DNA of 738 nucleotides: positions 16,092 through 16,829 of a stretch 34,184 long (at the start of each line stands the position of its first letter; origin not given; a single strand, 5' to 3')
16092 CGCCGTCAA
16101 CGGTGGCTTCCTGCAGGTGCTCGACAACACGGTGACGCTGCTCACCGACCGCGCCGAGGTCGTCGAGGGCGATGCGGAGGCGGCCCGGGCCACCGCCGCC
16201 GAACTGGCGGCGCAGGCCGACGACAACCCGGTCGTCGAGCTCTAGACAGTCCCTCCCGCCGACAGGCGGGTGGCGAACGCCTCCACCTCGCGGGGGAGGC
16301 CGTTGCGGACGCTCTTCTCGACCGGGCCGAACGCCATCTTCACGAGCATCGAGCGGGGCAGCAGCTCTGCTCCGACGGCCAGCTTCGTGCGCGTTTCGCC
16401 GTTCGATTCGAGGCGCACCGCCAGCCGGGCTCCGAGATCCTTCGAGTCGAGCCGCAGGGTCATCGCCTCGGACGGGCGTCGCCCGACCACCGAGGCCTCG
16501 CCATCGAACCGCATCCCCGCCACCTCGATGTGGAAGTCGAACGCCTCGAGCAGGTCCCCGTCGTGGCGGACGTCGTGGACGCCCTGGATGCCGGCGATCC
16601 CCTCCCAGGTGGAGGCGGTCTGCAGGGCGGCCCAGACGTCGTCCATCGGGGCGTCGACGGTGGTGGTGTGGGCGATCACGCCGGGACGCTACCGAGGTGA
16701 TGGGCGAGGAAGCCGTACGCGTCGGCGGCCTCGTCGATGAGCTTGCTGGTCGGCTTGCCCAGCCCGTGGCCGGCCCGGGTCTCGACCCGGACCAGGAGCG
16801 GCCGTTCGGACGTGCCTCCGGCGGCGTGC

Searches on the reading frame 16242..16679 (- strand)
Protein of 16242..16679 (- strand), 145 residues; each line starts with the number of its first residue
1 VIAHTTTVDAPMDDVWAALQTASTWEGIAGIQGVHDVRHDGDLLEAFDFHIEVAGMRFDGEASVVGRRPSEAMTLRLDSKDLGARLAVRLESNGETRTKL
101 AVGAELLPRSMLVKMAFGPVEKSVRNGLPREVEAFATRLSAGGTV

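Call 31: search_protein_families(library=pfam, proteins=[window:16242-16679:-], max_evalue=0.001)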
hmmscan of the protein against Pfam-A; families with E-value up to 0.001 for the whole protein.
window:16242-16679:- (145 aa): 2 families
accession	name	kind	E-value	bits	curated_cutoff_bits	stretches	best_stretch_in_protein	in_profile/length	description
PF10604.15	Polyketide_cyc2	-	0.00069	20.4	27.4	1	4-134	6-132/142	Polyketide cyclase / dehydrase and lipid transport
PF03364.25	Polyketide_cyc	-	0.00083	20.1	23.4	0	8-129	1-122/126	Polyketide cyclase / dehydrase and lipid transport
